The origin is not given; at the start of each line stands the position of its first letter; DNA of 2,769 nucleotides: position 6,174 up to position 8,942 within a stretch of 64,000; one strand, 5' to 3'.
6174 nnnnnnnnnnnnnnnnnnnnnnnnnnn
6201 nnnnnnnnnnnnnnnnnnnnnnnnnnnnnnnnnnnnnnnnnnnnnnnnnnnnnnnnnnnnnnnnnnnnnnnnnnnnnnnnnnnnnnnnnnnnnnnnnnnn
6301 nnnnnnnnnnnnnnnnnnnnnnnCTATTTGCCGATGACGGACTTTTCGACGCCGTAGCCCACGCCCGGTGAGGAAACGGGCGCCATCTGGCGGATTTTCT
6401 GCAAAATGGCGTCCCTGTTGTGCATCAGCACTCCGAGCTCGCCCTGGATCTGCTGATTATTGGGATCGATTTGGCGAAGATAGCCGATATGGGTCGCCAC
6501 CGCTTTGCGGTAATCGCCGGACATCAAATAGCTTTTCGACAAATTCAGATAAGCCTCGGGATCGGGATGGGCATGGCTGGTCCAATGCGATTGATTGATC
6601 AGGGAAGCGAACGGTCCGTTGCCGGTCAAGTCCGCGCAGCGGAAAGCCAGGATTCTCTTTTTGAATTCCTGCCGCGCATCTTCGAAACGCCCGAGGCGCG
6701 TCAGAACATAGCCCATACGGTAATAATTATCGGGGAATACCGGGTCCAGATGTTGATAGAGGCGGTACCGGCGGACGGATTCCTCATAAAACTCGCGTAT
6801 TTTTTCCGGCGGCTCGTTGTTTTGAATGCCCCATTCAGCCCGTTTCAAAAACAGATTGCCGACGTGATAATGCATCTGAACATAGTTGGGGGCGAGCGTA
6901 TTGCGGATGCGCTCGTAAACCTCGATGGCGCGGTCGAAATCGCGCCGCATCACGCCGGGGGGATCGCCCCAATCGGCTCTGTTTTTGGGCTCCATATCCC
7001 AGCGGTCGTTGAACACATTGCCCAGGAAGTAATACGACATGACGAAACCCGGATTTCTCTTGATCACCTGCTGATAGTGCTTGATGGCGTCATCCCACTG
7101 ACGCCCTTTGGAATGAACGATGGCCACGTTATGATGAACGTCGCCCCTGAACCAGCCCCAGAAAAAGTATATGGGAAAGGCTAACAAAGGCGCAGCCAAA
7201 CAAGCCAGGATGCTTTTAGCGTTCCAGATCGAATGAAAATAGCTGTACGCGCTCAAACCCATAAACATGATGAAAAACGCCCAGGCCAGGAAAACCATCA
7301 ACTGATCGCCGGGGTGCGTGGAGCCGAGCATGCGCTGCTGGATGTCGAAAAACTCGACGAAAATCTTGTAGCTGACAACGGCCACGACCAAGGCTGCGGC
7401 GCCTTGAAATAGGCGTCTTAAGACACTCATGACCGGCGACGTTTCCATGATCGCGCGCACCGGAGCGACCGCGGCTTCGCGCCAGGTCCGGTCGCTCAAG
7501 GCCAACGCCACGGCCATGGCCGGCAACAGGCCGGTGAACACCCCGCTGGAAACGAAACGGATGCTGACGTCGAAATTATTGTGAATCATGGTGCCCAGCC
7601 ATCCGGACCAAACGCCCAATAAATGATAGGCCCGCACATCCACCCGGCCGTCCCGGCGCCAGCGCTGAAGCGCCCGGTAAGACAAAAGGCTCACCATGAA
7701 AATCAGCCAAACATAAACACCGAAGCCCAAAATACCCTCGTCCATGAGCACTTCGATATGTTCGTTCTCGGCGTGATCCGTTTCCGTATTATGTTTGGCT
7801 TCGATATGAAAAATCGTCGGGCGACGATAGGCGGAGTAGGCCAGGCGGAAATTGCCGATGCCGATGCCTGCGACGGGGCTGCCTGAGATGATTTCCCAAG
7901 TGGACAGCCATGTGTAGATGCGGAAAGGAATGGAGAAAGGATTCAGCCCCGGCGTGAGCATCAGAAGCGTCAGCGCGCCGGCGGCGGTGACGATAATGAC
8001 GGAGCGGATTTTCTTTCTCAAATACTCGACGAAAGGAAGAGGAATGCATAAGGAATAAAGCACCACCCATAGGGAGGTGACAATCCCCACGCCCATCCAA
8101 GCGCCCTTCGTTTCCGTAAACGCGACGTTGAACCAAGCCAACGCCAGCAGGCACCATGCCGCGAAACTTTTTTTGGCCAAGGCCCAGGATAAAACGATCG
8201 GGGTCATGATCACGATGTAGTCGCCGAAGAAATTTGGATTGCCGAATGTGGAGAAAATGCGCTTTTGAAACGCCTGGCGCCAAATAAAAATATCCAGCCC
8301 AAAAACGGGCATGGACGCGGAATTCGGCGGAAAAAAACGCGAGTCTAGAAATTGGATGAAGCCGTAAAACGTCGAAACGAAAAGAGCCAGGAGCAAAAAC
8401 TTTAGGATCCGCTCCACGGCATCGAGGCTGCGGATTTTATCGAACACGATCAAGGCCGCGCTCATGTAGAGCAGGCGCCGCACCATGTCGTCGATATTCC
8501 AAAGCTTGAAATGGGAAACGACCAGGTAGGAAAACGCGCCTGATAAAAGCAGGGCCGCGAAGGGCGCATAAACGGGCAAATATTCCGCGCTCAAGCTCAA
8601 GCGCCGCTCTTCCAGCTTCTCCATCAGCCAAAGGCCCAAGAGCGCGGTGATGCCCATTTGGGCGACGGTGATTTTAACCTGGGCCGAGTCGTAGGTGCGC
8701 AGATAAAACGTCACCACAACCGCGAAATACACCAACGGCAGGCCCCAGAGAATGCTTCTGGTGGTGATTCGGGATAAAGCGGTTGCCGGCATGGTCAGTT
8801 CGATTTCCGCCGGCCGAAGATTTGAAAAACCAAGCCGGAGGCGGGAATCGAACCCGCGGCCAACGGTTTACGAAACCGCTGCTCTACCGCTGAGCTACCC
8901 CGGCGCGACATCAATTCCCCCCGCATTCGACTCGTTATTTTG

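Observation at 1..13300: The type IV pilus module is contiguous with four TPR-fused glycosylation enzymes, making this a candidate pilin/protein O-glycosylation supercluster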

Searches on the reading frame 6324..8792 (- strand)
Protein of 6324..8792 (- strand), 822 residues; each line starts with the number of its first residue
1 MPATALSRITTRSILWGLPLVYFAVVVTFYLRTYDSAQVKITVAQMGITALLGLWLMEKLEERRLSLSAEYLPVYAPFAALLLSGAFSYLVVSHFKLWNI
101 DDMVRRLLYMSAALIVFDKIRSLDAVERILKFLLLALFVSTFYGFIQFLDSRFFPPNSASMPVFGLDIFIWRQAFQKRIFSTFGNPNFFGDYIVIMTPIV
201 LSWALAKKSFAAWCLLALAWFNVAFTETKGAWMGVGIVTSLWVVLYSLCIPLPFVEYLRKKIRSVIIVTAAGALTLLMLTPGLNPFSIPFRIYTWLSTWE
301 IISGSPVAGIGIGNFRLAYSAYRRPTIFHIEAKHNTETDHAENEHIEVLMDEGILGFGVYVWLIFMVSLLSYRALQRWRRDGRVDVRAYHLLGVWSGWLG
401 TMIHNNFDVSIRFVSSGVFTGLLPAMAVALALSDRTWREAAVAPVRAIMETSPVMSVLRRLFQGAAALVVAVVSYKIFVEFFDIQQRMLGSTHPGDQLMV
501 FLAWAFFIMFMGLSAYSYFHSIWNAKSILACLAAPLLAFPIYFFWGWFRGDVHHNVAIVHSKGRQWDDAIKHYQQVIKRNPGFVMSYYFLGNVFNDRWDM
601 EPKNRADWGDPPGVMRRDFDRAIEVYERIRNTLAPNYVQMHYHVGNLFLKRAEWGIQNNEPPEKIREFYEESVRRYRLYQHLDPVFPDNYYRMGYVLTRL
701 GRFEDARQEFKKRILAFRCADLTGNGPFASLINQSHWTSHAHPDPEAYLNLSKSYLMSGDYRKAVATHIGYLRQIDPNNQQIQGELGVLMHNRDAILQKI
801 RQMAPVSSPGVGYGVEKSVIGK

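Call 8: search_protein_families(library=pfam, proteins=[window:6324-8792:-], max_evalue=0.01)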
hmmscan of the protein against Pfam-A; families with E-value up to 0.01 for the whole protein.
window:6324-8792:- (822 aa): 13 families
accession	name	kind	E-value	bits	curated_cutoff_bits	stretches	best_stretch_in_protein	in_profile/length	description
PF07719.23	TPR_2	-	1.9e-14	52.9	27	1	551-582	2-33/34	Tetratricopeptide repeat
PF13431.12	TPR_17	-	1.4e-10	41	24.4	0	682-708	8-34/34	Tetratricopeptide repeat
PF00515.34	TPR_1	-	5.4e-10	39.1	27.8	1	551-583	2-34/34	Tetratricopeptide repeat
PF13174.12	TPR_6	-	1.4e-09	38.4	26.3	0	557-581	7-31/33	Tetratricopeptide repeat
PF13428.12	TPR_14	-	1.5e-09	38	23.5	0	557-591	8-42/44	Tetratricopeptide repeat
PF04932.20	Wzy_C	-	3.3e-09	37.1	31.7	1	215-360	2-148/149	O-Antigen ligase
PF13432.12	TPR_16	-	4.5e-09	37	32.7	0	560-595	7-42/65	Tetratricopeptide repeat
PF13414.12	TPR_11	-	5.6e-09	36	26.8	1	565-594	9-38/42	TPR repeat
PF13424.12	TPR_12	-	2.1e-08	34.7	30.1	0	553-577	6-30/77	Tetratricopeptide repeat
PF13176.12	TPR_7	-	4.7e-08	32.9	27.9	0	553-582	2-33/36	Tetratricopeptide repeat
PF13181.12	TPR_8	-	9.9e-07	28.9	25.7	0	689-712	3-26/34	Tetratricopeptide repeat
PF14559.12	TPR_19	-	3.2e-06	27.8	25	0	744-767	24-47/68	Tetratricopeptide repeat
PF13374.12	TPR_10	-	0.0051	17.2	27.5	0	554-579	6-31/42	Tetratricopeptide repeat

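Call 9: search_protein_families(library=ncbifam, proteins=[window:6324-8792:-], max_evalue=0.01)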
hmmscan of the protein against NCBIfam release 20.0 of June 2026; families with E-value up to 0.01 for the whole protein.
window:6324-8792:- (822 aa): 4 families
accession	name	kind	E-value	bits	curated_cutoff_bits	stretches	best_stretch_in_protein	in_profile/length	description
TIGR00947.1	2A73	equivalog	6.1e-15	55.1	366.4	1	33-408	30-400/425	IctB family putative bicarbonate transporter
NF040959.1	MamA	equivalog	1.3e-07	31.3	200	0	617-712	85-164/204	magnetosome protein MamA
NF033762.1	social_mot_Tgl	equivalog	0.00022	20.7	225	0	670-711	187-228/252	social motility TPR repeat lipoprotein Tgl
NF002725.1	PRK02603.1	equivalog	0.0028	17.7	143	1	549-640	71-157/173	photosystem I assembly protein Ycf3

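Call 11: find_encoding_contigs(protein=window:6324-8792:-, flank=10000, max_places=6)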
Protein window:6324-8792:- (822 aa): 1 contig read that carries it; 1 place shown.
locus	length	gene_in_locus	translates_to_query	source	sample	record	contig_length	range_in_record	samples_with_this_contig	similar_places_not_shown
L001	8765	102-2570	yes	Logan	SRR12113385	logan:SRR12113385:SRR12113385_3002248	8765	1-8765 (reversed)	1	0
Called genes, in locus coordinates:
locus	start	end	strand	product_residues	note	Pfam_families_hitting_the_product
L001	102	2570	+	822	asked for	PF13431:TPR_17 (faint), PF13432:TPR_16 (faint), PF00515:TPR_1 (faint), PF04932:Wzy_C, PF07719:TPR_2 (faint), PF13424:TPR_12 (faint), PF13174:TPR_6 (faint), PF13176:TPR_7 (faint), +4 more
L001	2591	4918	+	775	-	PF07719:TPR_2 (faint), PF13414:TPR_11 (faint), PF13432:TPR_16 (faint), PF04932:Wzy_C, PF13431:TPR_17 (faint), PF13424:TPR_12 (faint), PF00515:TPR_1 (faint), PF13181:TPR_8 (faint), +2 more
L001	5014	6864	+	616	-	PF00691:OmpA (weak)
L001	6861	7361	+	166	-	-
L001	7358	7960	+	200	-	PF07963:N_methyl (weak)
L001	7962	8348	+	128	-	-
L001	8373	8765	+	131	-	?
